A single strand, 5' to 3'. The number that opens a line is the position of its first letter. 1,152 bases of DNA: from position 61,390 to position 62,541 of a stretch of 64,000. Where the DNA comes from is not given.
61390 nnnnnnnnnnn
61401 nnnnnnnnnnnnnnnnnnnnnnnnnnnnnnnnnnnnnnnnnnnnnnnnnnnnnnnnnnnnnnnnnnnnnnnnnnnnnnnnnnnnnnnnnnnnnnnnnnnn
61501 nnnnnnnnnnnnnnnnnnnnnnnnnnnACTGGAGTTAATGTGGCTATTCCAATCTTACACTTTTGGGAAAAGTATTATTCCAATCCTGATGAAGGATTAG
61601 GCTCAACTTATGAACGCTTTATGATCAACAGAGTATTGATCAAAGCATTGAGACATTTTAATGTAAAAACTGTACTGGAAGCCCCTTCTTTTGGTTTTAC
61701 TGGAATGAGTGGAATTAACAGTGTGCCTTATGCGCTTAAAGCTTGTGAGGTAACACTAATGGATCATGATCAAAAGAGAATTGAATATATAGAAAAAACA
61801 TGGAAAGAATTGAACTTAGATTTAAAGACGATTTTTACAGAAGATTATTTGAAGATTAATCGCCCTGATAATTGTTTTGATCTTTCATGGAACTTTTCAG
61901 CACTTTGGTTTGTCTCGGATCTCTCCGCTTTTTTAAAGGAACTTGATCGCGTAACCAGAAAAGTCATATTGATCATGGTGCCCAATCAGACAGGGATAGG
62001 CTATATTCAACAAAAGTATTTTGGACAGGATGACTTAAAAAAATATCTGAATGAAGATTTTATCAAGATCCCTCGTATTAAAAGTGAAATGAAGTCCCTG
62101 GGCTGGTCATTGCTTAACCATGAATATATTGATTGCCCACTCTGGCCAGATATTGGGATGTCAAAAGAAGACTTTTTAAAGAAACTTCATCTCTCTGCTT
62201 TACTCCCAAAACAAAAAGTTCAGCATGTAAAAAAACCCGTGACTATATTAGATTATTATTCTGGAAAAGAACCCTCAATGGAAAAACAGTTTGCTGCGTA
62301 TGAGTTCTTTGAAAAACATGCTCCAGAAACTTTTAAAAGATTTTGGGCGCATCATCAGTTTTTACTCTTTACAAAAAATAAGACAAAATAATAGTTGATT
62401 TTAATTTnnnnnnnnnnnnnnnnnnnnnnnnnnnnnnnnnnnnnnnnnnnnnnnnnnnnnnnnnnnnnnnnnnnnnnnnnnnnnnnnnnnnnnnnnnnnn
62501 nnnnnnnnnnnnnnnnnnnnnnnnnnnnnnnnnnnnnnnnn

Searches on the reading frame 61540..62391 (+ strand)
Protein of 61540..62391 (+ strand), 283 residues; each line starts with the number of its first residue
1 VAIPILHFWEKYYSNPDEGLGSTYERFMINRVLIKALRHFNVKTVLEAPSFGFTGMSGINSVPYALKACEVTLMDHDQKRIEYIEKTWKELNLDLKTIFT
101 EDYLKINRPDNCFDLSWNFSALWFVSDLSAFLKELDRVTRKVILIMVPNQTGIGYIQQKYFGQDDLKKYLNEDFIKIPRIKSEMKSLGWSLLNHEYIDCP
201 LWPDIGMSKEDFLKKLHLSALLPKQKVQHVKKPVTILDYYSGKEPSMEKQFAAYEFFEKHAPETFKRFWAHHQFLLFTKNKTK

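Call 3: search_protein_families(library=pfam, proteins=[window:61540-62391:+], max_evalue=0.01)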
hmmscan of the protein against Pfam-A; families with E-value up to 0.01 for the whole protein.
window:61540-62391:+ (283 aa): 2 families
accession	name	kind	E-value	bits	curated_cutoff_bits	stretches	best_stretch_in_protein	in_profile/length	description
PF08241.18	Methyltransf_11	-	7.6e-08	33.3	21.2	1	57-141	7-89/95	Methyltransferase domain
PF13649.12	Methyltransf_25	-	1.6e-05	26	27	1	58-140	9-94/97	Methyltransferase domain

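Call 4: search_protein_families(library=ncbifam, proteins=[window:61540-62391:+], max_evalue=0.01)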
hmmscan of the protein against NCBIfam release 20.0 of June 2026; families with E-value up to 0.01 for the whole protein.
window:61540-62391:+ (283 aa): 3 families
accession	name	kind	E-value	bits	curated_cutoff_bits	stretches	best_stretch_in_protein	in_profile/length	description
NF045882.1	PLipidMtase_Leg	equivalog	0.001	18.9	390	1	62-145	57-141/207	phospholipid N-methyltransferase PmtA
NF007610.0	PRK10258.1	equivalog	0.0013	18.2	342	1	34-141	35-132/251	malonyl-ACP O-methyltransferase BioC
TIGR00138.1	rsmG_gidB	equivalog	0.0029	17.3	99.5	1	58-102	56-102/183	16S rRNA (guanine(527)-N(7))-methyltransferase RsmG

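Call 36: find_related_loci(query=A1, collection=genome_contigs, flank=8000)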
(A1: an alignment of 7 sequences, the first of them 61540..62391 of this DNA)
Query A1 (283 aa) in genome_contigs; peptide patterns used: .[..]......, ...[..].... (x = any residue, [..] = any of these).
197 stretches matched a pattern; 164 encode a relative of the query (tblastn E <= 1e-3); the best 80 are kept; 80 distinct loci.
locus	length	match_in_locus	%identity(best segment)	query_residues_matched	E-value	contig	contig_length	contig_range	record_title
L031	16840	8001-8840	68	1-279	1e-131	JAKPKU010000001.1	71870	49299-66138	MAG: Candidatus Cloacimonadota bacterium isolate JPAS_maxbin.145 k141_5, whole genome shotgun sequence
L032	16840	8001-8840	71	1-279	8e-131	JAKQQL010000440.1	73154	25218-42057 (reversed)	MAG: Candidatus Cloacimonadota bacterium isolate USMO_maxbin.155 k141_1349411, whole genome shotgun sequence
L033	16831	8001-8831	63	1-279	1e-119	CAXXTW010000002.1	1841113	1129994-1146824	MAG: Candidatus Cloacimonadales bacterium isolate 9fda2c5a-d3f7-4259-8430-39c718cedffe genome assembly, contig: contig_2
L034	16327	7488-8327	61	1-279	3e-115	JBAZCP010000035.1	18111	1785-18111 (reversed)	MAG: Candidatus Cloacimonadales bacterium isolate SO_2017_LW2_75 scaffold_6813_c1_LW138R_2017, whole genome shotgun sequ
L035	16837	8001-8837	54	1-279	3e-104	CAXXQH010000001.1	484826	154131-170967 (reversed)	MAG: Candidatus Cloacimonadales bacterium isolate 04309a76-b7cc-48c3-85ee-0a4392eb1095 genome assembly, contig: contig_1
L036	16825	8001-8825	56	1-279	3e-103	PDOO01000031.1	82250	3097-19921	MAG: Candidatus Cloacimonadota bacterium isolate DOLZORAL124_36_10 DolZOral124_scaffold_270, whole genome shotgun sequen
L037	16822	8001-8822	56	1-278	1e-101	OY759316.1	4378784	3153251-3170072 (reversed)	MAG: Candidatus Cloacimonadales bacterium isolate 8a64a5fc-8000-496d-8fb9-ab17f2428a55 genome assembly, chromosome: 1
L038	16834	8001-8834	53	1-281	4e-100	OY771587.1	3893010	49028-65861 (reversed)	MAG: Candidatus Cloacimonadales bacterium isolate 1252d336-4e06-4a70-9fd9-88bc0735b540 genome assembly, chromosome: 1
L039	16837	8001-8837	51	1-279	3e-100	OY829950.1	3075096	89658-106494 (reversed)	MAG: Candidatus Cloacimonadales bacterium isolate 55f7dba2-411d-4d06-9fab-9545568f0b98 genome assembly, chromosome: 1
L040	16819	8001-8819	53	1-277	4e-99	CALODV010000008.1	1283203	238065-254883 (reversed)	MAG: Candidatus Cloacimonadales bacterium isolate LOGT_bin.0140 genome assembly, contig: contig_17841, whole genome shot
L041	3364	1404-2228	52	1-277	3e-100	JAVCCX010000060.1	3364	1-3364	MAG: Candidatus Zophobacter franzmannii isolate MAG_3300035698_360 Ga0374944_358804, whole genome shotgun sequence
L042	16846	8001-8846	51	1-283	6e-99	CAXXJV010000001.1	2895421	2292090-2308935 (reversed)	MAG: Candidatus Cloacimonadales bacterium isolate fe4f4fb4-34b0-436a-ac08-ddaca2942b79 genome assembly, contig: contig_1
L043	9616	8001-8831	55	1-281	5e-98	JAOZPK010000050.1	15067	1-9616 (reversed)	MAG: Candidatus Cloacimonadota bacterium isolate GMC4.metabat2.199_sub GMC4_4695_length_15067_cov_20.277978, whole genom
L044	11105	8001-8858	53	1-280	1e-97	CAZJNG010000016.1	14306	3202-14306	MAG TPA_asm: uncultured Candidatus Cloacimonadota bacterium isolate SRP241326_co2_295 genome assembly, contig: NODE_5596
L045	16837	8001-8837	53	1-279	6e-98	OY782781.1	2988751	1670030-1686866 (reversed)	MAG: Candidatus Cloacimonadales bacterium isolate 82b97167-d881-4ab9-9f9b-965df633737c genome assembly, chromosome: 1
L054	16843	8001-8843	51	1-281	2e-96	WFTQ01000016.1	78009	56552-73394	MAG: bacterium isolate S139_29_esom k151_22084, whole genome shotgun sequence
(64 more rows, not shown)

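Call 47: search_protein_families(library=pfam, proteins=[L054:8879-9799:+, L054:9607-11505:+, L054:11502-13157:+, L040:8839-9555:+, L035:8852-9331:+, L038:9871-11010:+], max_evalue=0.00001)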
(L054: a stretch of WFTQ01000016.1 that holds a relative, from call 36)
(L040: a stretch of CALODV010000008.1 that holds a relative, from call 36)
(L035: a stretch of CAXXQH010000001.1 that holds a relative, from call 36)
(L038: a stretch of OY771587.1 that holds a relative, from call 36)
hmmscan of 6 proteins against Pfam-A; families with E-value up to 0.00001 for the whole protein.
L054:8879-9799:+ (306 aa): 3 families
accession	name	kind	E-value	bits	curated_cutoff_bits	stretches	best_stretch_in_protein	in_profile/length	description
PF00535.33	Glycos_transf_2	-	3.3e-28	99.2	23.3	1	8-127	1-124/168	Glycosyl transferase family 2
PF13641.12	Glyco_tranf_2_3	-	1.5e-15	58.3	27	1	7-220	3-226/230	Glycosyltransferase like family 2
PF10111.15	Glyco_tranf_2_2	-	1.2e-07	32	27.3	1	8-105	1-104/276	Glycosyltransferase like family 2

L054:9607-11505:+ (632 aa): 2 families
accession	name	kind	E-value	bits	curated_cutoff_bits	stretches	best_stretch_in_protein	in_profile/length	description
PF00535.33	Glycos_transf_2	-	1.5e-54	184.8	23.3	2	340-461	1-119/168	Glycosyl transferase family 2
PF13641.12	Glyco_tranf_2_3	-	2.6e-18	67.3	27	1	339-455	3-121/230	Glycosyltransferase like family 2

L054:11502-13157:+ (551 aa): 2 families
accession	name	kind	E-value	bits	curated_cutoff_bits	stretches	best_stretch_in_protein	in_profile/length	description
PF13231.12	PMT_2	-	6.3e-13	49.7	26.1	1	67-215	2-153/160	Dolichyl-phosphate-mannose-protein mannosyltransferase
PF03901.23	Glyco_transf_22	-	6.9e-06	26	23.8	0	87-216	82-216/414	Alg9-like mannosyltransferase family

L040:8839-9555:+ (238 aa): 10 families
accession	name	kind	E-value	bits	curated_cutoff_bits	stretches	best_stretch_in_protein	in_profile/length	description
PF08241.18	Methyltransf_11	-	1.1e-21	77.7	21.2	1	41-129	1-93/95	Methyltransferase domain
PF13649.12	Methyltransf_25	-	2.3e-18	67.1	27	1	40-127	1-97/97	Methyltransferase domain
PF13489.12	Methyltransf_23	-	2.8e-18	66.6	27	1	30-187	16-161/164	Methyltransferase domain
PF08242.18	Methyltransf_12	-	7.5e-17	62.3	30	1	41-129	1-98/98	Methyltransferase domain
PF13847.12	Methyltransf_31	-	8.5e-17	61.6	27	1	37-184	4-145/145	Methyltransferase domain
PF01209.24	Ubie_methyltran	-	6.3e-10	39.2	20.1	1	8-132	18-152/233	ubiE/COQ5 methyltransferase family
PF02353.26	CMAS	-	3.1e-08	33.7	27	1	8-132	33-165/273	Mycolic acid cyclopropane synthetase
PF07021.18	MetW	-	2.5e-07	31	21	1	32-124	9-103/193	Methionine biosynthesis protein MetW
PF05219.18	DREV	-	1.6e-06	27.9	26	1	38-187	96-235/265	DREV methyltransferase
PF06325.19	PrmA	-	6.7e-06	26.2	22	0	28-129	153-256/296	Ribosomal protein L11 methyltransferase (PrmA)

L035:8852-9331:+ (159 aa): 2 families
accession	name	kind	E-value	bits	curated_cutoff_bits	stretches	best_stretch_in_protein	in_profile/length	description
PF12682.12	Flavodoxin_4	-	1.2e-13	51.3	24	1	5-136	3-139/155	Flavodoxin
PF12724.12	Flavodoxin_5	-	2.4e-06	28.4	27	0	65-110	37-84/145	Flavodoxin domain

L038:9871-11010:+ (379 aa): 1 family
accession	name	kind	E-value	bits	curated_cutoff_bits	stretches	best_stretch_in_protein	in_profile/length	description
PF02518.31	HATPase_c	-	6.3e-12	46.4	26.4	1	270-371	2-109/111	Histidine kinase-, DNA gyrase B-, and HSP90-like ATPase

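Call 56: find_homologous_proteins(query=A1, max_evalue=0.00001)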
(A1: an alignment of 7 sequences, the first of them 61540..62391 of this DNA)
Query A1 (7 sequences) (283 aa, profile of the alignment): 728 proteins with E <= 0.00001 among 4049 candidates; the best 120 are listed.
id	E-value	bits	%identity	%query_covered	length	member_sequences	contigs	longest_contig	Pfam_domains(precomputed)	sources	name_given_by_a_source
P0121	6.4e-153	526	54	100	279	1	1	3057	PF13649.13,PF08241.19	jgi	-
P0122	6.5e-153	526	54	100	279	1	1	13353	PF13649.13,PF08241.19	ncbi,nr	ncbi:MAG: class I SAM-dependent methyltransferase [Candidatus Cloacimonetes bacterium]|nr:class I SA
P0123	3.6e-152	523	52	99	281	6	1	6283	PF08241.19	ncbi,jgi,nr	ncbi:MAG: methyltransferase domain-containing protein [Candidatus Cloacimonetes bacterium]|jgi:SAM-d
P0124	1.1e-149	515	54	99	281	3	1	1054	PF13649.13,PF08241.19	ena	-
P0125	3.4e-149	514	55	98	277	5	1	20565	PF13649.13,PF08241.19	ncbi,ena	-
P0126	4.6e-149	513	56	99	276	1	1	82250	PF13649.13,PF08241.19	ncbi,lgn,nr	ncbi:MAG: hypothetical protein CSB55_06105 [Candidatus Cloacimonadota bacterium]|nr:MAG: hypothetica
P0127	8.2e-149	512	53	100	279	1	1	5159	PF13649.13,PF08241.19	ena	-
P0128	1.8e-148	511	55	100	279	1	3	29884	PF13649.13,PF08241.19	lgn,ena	-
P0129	2.5e-148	511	55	99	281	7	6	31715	PF08241.19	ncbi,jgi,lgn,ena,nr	ncbi:MAG: hypothetical protein DRH89_07935 [Candidatus Cloacimonadota bacterium]|nr:MAG: hypothetica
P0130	4.8e-148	510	55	100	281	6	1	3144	PF13649.13,PF08241.19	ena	-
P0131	6.4e-148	510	54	98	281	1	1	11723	PF13649.13,PF08241.19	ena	-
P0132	1.4e-147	508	53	98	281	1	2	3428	PF13649.13,PF08241.19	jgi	-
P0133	1.9e-147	508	53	100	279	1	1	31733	PF08241.19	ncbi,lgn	-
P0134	3.0e-147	507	99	100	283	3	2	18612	PF13649.13,PF08241.19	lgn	-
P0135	3.6e-147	507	53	100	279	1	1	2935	PF13649.13,PF08241.19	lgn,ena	-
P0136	3.8e-147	507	54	98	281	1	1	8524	PF13649.13,PF08241.19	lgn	-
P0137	5.6e-147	506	70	99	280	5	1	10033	PF08241.19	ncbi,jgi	jgi:hypothetical protein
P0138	1.0e-146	506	54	99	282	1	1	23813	PF13649.13,PF08241.19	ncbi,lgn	-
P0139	3.8e-146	504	53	100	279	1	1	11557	PF08241.19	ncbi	-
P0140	5.0e-146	503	52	98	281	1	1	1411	PF13649.13,PF08241.19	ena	-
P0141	5.3e-146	503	54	98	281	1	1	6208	PF13649.13,PF08241.19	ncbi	-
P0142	6.3e-146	503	53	98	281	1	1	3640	PF13649.13,PF08241.19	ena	-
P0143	1.6e-145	502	53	99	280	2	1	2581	PF13649.13,PF08241.19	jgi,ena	-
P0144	2.1e-145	501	54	100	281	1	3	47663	PF13649.13,PF08241.19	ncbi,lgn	-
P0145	4.4e-145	500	63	99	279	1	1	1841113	PF13649.13,PF08241.19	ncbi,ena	-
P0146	3.0e-144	498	52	99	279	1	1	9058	PF08241.19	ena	-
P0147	1.4e-143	495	51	99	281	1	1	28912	PF13649.13,PF08241.19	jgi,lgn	jgi:SAM-dependent methyltransferase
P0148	8.2e-143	493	51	99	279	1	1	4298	PF13649.13,PF08241.19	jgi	-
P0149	1.7e-142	492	53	99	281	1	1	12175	PF13649.13,PF08241.19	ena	-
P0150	1.9e-142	492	52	99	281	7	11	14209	PF13649.13,PF08241.19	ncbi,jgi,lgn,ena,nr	ncbi:MAG: class I SAM-dependent methyltransferase [Candidatus Cloacimonetes bacterium]|jgi:SAM-depen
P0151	2.8e-142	491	54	99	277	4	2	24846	PF08241.19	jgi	-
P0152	5.7e-142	490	53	98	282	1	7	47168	PF13649.13,PF08241.19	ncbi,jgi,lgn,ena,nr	ncbi:MAG: methyltransferase domain-containing protein [Candidatus Tenebribacter mawsonii]|nr:methylt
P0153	7.8e-142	490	53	98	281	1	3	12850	PF08241.19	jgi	-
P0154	1.3e-141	489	50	99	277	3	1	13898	PF13649.13,PF08241.19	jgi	-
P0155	1.3e-140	486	56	100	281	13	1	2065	PF13649.13,PF08241.19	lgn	-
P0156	2.8e-140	485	70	99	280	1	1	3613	PF13649.13,PF08241.19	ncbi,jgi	-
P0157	2.4e-139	481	70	99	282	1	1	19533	PF13649.13,PF08241.19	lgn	-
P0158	2.8e-138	478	52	99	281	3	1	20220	PF08241.19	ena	-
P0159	2.2e-136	472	53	100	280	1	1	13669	PF13649.13,PF08241.19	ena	-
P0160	3.2e-136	471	52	99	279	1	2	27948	PF08241.19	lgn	-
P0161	4.6e-136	471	53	99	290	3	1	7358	PF13649.13,PF08241.19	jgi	-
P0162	2.0e-135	469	67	99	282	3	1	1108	PF08241.19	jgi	-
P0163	2.4e-135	468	53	99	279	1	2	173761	PF08241.19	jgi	jgi:Methyltransferase domain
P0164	1.2e-134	466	53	98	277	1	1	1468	PF13649.13,PF08241.19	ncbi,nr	ncbi:MAG: methyltransferase domain-containing protein [Candidatus Cloacimonetes bacterium]|nr:methyl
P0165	2.3e-134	465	53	98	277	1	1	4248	PF13649.13,PF08241.19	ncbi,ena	-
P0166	4.6e-134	464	54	100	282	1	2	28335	PF13649.13,PF08241.19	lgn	-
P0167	4.8e-134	464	53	99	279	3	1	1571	PF08241.19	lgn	-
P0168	5.1e-134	464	49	98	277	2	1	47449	PF13649.13,PF08241.19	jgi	-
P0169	1.3e-133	463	52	99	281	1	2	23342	PF13649.13,PF08241.19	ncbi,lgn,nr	ncbi:MAG: class I SAM-dependent methyltransferase [Candidatus Cloacimonetes bacterium]|nr:class I SA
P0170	1.4e-133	462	54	100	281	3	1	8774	PF08241.19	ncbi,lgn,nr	ncbi:MAG: methyltransferase domain-containing protein [Candidatus Cloacimonadales bacterium]|nr:meth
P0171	2.5e-133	462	59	99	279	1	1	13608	PF08241.19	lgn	-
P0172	6.2e-133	460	53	98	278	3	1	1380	PF13649.13,PF08241.19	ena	-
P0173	7.2e-133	460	50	100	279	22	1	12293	PF13649.13,PF08241.19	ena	-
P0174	2.7e-132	458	53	98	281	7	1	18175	PF08241.19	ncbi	-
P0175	3.3e-132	458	52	100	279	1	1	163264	PF08241.19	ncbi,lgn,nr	ncbi:MAG: class I SAM-dependent methyltransferase [Candidatus Cloacimonetes bacterium]|nr:class I SA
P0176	4.2e-132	458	50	99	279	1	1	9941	PF13649.13,PF08241.19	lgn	-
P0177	4.5e-132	458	51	98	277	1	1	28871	PF13649.13,PF08241.19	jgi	-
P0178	2.0e-131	455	51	98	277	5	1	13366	PF13649.13,PF08241.19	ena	-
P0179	2.3e-131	455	52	100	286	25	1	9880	PF08241.19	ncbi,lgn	-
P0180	3.3e-131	455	52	100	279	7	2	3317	PF08241.19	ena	-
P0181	6.0e-131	454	51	98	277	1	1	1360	PF03848.21,PF13649.13,PF08241.19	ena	-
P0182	6.8e-131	454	51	99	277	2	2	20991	PF08241.19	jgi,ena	-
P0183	6.8e-131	454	52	99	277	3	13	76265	PF13649.13,PF08241.19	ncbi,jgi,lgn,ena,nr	ncbi:MAG: methyltransferase domain-containing protein [Candidatus Cloacimonetes bacterium]|jgi:hypot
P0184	1.1e-129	450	53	99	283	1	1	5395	PF13649.13,PF08241.19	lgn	-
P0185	1.5e-129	449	53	99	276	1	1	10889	PF13649.13,PF08241.19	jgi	-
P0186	3.7e-129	448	52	99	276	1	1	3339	PF13649.13,PF08241.19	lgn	-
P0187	4.2e-129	448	54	98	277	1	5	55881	PF13649.13,PF08241.19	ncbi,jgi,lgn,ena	-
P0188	4.1e-128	445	52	98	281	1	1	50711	PF13649.13,PF08241.19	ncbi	ncbi:class I SAM-dependent methyltransferase [Candidatus Cloacimonadota bacterium]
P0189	4.7e-128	444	49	100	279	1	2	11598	PF13649.13,PF08241.19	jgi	-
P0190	6.4e-128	444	54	99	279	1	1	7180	PF08241.19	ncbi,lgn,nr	ncbi:MAG: methyltransferase domain-containing protein [Candidatus Cloacimonetes bacterium]|nr:methyl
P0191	1.0e-127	443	49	100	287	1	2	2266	PF08241.19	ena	-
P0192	1.3e-127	443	52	98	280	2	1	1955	PF13649.13,PF08241.19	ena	-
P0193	2.9e-127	442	51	100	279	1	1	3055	PF13649.13,PF08241.19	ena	-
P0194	7.2e-127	441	52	98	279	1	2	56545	PF13649.13,PF08241.19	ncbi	-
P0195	1.1e-126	440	53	99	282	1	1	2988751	PF13649.13,PF08241.19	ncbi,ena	-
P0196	1.7e-126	439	53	99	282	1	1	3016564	PF13649.13,PF08241.19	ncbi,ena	-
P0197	2.6e-126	439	54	99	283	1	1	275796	PF13649.13,PF08241.19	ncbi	-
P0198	6.8e-126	437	51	100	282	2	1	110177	PF13649.13,PF08241.19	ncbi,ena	-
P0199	1.0e-125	437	53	98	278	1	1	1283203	PF08241.19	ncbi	-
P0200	1.1e-125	437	49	99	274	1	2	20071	PF13649.13,PF08241.19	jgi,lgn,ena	jgi:SAM-dependent methyltransferase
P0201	1.4e-125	436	53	100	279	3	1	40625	PF13649.13,PF08241.19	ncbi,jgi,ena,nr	ncbi:MAG: hypothetical protein B6D62_00565 [Candidatus Cloacimonas sp. 4484_275]|nr:MAG: hypothetica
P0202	2.6e-125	435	50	100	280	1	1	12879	PF08241.19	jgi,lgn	-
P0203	4.8e-125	435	51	99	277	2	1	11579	PF13649.13,PF08241.19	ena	-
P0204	5.0e-125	434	50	99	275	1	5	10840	PF13649.13,PF08241.19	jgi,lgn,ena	jgi:SAM-dependent methyltransferase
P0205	6.0e-125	434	50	99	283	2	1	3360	PF13649.13,PF08241.19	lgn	-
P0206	6.3e-125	434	49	100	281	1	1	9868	PF13649.13,PF08241.19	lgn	-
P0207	7.7e-125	434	52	100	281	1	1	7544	PF08241.19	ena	-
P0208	2.1e-124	432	53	99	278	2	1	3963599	PF13649.13,PF08241.19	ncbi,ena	-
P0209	2.3e-124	432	51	99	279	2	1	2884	PF13649.13,PF08241.19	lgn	-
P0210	2.8e-124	432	54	99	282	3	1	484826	PF13649.13,PF08241.19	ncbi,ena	-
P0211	4.4e-124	431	56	98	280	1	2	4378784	PF08241.19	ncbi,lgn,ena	-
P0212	1.1e-123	430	50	99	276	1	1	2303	PF08241.19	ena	-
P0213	2.0e-123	429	50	99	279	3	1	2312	PF13649.13,PF08241.19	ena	-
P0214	3.2e-123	429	54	99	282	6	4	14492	PF08241.19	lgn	-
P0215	3.4e-123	428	49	100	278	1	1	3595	PF13649.13,PF08241.19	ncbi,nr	ncbi:MAG: methyltransferase domain-containing protein [Candidatus Cloacimonadota bacterium]|nr:methy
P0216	4.3e-123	428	49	99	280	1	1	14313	PF13649.13,PF08241.19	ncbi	ncbi:MAG: hypothetical protein Kow0042_25370 [Calditrichia bacterium]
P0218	4.8e-123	428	53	99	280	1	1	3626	PF13649.13,PF08241.19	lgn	-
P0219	4.9e-123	428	52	99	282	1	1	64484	PF08241.19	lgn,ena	-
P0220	8.7e-123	427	49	99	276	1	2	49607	PF08241.19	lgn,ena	-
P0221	1.1e-122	427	50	99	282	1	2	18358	PF13649.13,PF08241.19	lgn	-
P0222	3.4e-122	425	53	99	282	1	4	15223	PF13649.13,PF08241.19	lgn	-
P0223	3.6e-122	425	53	98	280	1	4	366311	PF08241.19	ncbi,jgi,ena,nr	ncbi:MAG TPA: methyltransferase domain-containing protein [Candidatus Cloacimonadota bacterium]|nr:m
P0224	4.4e-122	425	51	99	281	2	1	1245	PF13649.13,PF08241.19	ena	-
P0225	4.6e-122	425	49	98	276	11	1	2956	PF08241.19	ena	-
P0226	6.7e-122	424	49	98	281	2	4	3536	PF13649.13,PF08241.19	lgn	-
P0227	7.3e-122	424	51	99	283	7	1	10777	PF03848.21,PF08241.19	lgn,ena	-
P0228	7.6e-122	424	49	98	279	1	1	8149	PF13649.13,PF08241.19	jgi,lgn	-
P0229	8.1e-122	424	49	99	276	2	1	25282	PF13649.13,PF08241.19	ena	-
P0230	8.7e-122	424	51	99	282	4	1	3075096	PF13649.13,PF08241.19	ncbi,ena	-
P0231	1.2e-121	423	51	99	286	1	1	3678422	PF13649.13,PF08241.19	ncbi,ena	-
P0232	1.2e-121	423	48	99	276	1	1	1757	PF13649.13,PF08241.19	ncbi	-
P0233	2.1e-121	423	50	100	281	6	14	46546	PF13649.13,PF08241.19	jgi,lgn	jgi:hypothetical protein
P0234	2.2e-121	422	51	99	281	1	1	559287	PF08241.19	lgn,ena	-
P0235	2.3e-121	422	48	98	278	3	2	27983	PF13649.13,PF08241.19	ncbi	-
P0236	3.1e-121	422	49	98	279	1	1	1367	PF13649.13,PF08241.19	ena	-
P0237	5.6e-121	421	50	99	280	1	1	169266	PF13649.13,PF08241.19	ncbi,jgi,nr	ncbi:MAG: class I SAM-dependent methyltransferase [Calditrichaeota bacterium]|nr:class I SAM-depende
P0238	6.2e-121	421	52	99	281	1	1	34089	PF08241.19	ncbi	-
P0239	7.4e-121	421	51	99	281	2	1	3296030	PF08241.19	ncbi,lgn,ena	-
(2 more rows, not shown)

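Call 62: find_encoding_contigs(protein=P0237, flank=9000, max_places=1)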
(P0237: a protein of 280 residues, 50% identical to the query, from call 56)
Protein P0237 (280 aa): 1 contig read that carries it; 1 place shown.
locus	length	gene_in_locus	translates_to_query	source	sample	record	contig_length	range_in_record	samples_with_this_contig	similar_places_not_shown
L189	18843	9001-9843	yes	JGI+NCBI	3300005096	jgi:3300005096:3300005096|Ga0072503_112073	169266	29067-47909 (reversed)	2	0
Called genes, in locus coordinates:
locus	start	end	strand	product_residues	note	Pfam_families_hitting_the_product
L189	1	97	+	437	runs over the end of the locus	PF03721:UDPG_MGDP_dh_N, PF00984:UDPG_MGDP_dh, PF03720:UDPG_MGDP_dh_C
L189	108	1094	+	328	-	-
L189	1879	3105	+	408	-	-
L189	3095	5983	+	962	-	PF17963:Big_9 (faint), PF16656:Pur_ac_phosph_N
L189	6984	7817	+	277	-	PF13585:CHU_C (faint)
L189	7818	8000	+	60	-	-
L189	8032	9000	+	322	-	PF01073:3Beta_HSD, PF01370:Epimerase, PF04321:RmlD_sub_bind, PF07993:NAD_binding_4, PF13460:NAD_binding_10, PF16363:GDP_Man_Dehyd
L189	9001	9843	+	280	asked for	PF08241:Methyltransf_11, PF13649:Methyltransf_25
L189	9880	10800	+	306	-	PF00535:Glycos_transf_2, PF10111:Glyco_tranf_2_2, PF13641:Glyco_tranf_2_3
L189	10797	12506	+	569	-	PF00535:Glycos_transf_2, PF13506:Glyco_transf_21 (faint), PF00535:Glycos_transf_2, PF13641:Glyco_tranf_2_3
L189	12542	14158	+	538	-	PF03901:Glyco_transf_22 (faint), PF13231:PMT_2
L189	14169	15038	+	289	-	PF00348:polyprenyl_synt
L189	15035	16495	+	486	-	PF13385:Laminin_G_3 (faint)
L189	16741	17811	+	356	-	PF01040:UbiA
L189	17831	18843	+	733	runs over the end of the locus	PF13860:FlgD_ig (weak), PF18962:Por_Secre_tail (weak)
